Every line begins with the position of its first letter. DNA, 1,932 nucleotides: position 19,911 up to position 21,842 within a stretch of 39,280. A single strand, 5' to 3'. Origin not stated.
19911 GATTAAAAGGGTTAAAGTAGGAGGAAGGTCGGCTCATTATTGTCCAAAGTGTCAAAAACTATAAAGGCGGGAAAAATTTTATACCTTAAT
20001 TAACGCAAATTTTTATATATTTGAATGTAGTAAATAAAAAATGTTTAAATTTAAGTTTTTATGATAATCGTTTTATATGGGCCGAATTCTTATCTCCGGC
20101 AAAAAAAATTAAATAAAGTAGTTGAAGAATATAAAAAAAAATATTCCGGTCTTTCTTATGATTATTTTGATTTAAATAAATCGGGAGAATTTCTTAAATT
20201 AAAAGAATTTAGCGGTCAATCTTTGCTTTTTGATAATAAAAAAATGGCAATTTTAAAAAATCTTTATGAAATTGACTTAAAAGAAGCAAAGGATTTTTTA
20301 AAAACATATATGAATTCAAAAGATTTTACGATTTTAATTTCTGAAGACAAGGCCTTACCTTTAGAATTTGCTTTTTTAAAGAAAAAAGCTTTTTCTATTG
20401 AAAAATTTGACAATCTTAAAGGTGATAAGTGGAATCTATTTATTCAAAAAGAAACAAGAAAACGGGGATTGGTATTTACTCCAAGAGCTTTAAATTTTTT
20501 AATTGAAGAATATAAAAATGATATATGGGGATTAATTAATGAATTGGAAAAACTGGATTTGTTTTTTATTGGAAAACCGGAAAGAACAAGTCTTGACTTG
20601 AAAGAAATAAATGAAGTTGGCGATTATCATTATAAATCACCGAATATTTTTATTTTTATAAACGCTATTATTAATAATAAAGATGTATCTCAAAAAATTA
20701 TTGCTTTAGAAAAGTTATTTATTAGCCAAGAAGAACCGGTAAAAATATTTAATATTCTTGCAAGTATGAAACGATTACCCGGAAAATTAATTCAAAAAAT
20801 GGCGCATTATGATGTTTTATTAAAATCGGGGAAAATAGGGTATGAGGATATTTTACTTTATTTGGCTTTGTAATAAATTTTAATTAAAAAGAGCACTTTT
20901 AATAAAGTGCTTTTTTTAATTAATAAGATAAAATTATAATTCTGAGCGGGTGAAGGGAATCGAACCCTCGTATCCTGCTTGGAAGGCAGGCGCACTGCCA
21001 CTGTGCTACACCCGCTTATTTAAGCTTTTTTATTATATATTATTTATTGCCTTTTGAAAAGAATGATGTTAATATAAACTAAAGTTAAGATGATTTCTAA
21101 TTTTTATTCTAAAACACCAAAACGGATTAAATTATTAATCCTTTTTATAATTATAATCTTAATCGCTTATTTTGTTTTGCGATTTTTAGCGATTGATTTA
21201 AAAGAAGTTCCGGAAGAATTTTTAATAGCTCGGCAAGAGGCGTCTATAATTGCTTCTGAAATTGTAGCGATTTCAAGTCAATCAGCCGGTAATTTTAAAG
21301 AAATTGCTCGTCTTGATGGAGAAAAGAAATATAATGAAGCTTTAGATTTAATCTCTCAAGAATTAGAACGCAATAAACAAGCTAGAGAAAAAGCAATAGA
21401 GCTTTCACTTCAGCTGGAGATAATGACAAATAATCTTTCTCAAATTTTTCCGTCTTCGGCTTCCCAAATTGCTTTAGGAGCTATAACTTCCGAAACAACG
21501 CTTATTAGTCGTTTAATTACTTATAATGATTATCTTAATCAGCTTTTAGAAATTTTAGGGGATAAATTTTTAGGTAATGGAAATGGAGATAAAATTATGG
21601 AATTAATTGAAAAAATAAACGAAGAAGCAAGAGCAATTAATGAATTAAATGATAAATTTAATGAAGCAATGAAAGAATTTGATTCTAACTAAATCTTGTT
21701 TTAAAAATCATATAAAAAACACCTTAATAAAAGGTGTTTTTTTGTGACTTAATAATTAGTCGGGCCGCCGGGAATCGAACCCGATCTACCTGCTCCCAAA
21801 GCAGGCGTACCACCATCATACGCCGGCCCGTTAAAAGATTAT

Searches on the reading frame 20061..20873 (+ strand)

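Call 16: search_protein_families(library=pfam, max_evalue=0.01, proteins=[window:20061-20873:+])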
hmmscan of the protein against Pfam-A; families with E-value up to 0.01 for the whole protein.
window:20061-20873:+ (270 aa): 2 families
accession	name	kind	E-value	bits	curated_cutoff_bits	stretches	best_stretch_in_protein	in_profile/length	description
PF22688.2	Hda_lid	-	0.003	18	27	1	128-166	8-46/65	Hda, lid domain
PF21694.2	DNA_pol3_delta_C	-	0.0063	16.9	27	0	195-238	3-45/121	DNA polymerase III delta subunit, C-terminal domain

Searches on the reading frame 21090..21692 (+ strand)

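Call 7: search_protein_families(library=pfam, max_evalue=0.1, proteins=[window:21090-21692:+])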
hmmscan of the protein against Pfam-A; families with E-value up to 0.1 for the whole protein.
window:21090-21692:+ (200 aa): 3 families
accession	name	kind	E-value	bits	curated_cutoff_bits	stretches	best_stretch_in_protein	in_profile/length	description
PF10368.14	YkyA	-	0.0013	18.9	28.8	1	167-198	146-177/186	Putative cell-wall binding lipoprotein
PF03127.19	GAT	-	0.0042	17.7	31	0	168-198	39-72/77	GAT domain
PF19353.4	DUF5930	-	0.015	14.8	27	1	52-101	54-102/320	Family of unknown function (DUF5930)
